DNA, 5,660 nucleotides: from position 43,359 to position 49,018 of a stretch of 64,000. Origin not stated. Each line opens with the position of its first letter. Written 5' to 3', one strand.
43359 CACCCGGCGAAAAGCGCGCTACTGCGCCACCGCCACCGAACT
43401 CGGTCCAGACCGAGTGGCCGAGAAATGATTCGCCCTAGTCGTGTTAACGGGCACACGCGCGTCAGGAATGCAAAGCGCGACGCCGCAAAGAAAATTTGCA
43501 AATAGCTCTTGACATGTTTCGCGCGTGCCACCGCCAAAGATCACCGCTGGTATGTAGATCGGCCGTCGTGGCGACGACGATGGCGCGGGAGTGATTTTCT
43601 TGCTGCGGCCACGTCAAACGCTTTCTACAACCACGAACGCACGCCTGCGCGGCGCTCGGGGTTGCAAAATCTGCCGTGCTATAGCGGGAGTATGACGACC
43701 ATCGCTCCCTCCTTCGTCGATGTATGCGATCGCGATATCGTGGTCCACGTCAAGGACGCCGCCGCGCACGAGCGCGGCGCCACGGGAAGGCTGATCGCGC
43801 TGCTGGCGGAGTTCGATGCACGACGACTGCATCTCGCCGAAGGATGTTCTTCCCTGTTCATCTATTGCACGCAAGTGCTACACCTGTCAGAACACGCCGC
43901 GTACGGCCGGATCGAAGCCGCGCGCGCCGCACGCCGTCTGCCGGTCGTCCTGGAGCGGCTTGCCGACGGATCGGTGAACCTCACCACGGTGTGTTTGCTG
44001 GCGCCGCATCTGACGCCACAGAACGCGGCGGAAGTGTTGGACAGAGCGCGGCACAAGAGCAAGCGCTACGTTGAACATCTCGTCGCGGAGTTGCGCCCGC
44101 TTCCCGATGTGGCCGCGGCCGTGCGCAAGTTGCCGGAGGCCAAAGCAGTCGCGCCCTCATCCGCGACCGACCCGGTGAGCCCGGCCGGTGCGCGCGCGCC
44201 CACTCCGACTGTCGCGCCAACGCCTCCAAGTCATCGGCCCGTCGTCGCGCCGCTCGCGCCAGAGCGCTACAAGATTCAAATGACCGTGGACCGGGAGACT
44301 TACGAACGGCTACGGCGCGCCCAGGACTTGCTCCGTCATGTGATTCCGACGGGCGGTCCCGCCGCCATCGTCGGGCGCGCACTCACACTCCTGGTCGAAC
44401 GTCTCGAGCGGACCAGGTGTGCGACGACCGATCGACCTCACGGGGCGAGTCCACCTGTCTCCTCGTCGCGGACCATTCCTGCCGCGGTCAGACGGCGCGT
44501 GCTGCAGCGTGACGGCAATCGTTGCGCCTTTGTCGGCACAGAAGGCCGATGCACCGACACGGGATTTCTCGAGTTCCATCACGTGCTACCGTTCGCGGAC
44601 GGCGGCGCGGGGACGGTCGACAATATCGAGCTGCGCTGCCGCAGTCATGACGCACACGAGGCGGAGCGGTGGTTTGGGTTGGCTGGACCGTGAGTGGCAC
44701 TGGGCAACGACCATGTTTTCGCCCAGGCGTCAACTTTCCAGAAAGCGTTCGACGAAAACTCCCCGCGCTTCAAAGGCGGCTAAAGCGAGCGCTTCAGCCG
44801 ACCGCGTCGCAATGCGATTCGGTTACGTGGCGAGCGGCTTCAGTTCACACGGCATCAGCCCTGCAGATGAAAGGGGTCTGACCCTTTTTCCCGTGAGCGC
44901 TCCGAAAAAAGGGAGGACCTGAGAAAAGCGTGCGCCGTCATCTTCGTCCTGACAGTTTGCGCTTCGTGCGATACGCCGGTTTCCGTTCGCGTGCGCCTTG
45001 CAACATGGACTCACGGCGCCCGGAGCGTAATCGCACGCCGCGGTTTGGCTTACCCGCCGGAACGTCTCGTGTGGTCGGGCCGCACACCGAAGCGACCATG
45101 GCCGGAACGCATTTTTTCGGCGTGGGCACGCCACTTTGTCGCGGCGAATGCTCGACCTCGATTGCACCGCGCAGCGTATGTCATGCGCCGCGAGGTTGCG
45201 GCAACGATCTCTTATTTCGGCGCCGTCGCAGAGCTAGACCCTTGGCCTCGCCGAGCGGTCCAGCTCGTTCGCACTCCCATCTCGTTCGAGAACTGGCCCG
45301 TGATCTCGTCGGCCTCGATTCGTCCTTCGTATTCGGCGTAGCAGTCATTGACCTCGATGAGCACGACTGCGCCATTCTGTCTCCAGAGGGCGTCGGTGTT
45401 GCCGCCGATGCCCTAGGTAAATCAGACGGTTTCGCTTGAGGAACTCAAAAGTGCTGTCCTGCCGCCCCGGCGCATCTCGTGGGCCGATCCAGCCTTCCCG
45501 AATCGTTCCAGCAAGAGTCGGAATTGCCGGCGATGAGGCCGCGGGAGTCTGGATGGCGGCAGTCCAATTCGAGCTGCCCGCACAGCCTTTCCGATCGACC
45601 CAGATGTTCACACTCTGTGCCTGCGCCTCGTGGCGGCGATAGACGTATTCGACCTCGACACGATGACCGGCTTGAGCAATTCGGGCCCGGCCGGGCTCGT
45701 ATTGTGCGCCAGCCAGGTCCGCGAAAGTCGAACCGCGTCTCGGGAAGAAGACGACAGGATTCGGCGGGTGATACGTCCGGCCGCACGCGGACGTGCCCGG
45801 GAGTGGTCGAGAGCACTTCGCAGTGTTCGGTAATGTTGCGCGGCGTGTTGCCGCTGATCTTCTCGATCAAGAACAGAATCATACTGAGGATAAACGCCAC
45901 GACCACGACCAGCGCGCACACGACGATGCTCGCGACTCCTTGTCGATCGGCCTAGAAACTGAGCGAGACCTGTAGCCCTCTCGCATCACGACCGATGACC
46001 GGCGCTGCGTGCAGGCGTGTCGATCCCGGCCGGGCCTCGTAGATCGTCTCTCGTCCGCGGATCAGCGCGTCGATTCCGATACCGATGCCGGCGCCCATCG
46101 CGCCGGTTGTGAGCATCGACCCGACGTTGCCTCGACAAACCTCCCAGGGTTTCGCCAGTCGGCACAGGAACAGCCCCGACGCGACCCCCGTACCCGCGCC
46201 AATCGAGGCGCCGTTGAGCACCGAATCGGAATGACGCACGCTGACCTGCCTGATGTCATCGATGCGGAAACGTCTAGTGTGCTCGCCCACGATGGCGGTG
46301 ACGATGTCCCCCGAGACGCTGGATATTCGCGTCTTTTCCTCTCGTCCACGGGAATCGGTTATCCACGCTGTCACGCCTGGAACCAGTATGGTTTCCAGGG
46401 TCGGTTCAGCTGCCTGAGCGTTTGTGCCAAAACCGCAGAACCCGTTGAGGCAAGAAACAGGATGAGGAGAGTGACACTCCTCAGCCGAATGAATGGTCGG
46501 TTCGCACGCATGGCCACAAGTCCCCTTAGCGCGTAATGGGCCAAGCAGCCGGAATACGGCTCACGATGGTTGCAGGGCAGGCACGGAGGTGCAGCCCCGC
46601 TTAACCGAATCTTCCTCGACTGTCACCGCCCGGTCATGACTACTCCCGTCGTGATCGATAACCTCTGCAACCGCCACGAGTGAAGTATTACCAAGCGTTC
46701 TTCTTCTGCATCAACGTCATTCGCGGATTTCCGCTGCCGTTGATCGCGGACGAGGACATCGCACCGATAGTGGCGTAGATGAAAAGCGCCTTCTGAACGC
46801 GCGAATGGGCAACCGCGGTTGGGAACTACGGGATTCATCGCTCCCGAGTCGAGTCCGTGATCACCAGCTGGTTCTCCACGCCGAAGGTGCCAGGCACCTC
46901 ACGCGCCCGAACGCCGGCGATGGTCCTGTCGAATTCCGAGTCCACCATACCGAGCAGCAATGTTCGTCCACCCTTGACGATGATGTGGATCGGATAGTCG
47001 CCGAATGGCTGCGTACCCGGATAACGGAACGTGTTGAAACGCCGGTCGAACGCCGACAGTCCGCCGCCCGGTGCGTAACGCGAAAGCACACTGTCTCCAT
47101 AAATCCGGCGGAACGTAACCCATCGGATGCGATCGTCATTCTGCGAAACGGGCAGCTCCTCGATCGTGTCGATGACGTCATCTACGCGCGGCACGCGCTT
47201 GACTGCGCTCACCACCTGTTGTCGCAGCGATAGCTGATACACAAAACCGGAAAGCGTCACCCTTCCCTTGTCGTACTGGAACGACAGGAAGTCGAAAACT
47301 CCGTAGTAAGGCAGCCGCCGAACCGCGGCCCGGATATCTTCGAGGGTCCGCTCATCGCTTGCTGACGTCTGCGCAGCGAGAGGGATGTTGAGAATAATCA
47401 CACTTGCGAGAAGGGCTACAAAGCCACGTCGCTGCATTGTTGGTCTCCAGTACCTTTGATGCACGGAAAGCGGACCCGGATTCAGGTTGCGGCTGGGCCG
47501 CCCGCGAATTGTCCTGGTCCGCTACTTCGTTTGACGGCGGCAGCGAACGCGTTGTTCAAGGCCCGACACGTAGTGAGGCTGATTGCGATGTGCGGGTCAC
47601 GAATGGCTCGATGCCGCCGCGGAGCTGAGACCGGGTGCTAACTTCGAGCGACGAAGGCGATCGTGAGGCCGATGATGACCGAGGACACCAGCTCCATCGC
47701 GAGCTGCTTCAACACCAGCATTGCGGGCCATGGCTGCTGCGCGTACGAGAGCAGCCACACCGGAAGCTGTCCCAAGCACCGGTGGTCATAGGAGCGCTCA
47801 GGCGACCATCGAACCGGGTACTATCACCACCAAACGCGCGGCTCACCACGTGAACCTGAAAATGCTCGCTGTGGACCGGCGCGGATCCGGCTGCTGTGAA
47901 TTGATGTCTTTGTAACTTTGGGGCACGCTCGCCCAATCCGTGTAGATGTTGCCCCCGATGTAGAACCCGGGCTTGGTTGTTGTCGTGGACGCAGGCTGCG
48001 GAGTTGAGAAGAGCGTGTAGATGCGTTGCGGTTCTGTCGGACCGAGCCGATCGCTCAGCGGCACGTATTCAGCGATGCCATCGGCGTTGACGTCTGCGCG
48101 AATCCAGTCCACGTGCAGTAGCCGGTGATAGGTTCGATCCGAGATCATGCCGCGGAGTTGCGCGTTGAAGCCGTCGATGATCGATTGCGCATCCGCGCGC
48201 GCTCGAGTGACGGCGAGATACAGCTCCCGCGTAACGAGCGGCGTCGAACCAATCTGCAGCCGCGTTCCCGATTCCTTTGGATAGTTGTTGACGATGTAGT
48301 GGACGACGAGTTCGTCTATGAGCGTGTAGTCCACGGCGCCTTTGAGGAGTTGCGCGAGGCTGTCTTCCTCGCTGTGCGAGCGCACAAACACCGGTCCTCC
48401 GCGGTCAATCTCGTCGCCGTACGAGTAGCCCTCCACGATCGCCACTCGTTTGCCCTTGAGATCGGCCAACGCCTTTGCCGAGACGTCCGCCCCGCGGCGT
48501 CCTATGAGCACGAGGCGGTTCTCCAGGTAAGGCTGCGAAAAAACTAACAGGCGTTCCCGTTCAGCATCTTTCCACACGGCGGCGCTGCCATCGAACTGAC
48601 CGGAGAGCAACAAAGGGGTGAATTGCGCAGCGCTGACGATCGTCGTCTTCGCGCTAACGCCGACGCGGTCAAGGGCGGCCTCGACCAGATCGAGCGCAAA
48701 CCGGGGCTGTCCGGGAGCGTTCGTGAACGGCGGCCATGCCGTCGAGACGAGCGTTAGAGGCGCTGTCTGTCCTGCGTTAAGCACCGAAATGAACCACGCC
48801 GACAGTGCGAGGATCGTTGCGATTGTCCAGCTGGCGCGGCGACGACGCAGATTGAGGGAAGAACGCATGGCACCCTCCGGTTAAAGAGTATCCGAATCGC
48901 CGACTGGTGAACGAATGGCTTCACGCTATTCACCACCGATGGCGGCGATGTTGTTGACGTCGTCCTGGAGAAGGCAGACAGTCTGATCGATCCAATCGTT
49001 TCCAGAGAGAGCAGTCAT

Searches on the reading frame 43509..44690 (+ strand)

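Call 63: search_protein_families(library=pfam, proteins=[window:43509-44690:+], max_evalue=0.001)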
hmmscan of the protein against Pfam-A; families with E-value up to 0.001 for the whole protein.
window:43509-44690:+ (394 aa): 1 family
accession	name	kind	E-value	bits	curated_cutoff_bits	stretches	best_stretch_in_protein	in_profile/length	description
PF01844.29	HNH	-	0.00037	21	21.4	0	347-379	3-39/47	HNH endonuclease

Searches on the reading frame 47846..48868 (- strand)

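Call 63: search_protein_families(library=pfam, proteins=[window:47846-48868:-], max_evalue=0.001)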
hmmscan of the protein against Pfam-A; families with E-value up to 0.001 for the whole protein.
window:47846-48868:- (341 aa): 1 family
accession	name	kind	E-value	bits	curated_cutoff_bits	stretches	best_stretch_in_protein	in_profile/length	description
PF00497.25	SBP_bac_3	-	1.3e-10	41.6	26.4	1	42-251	6-126/132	Bacterial extracellular solute-binding proteins, family 3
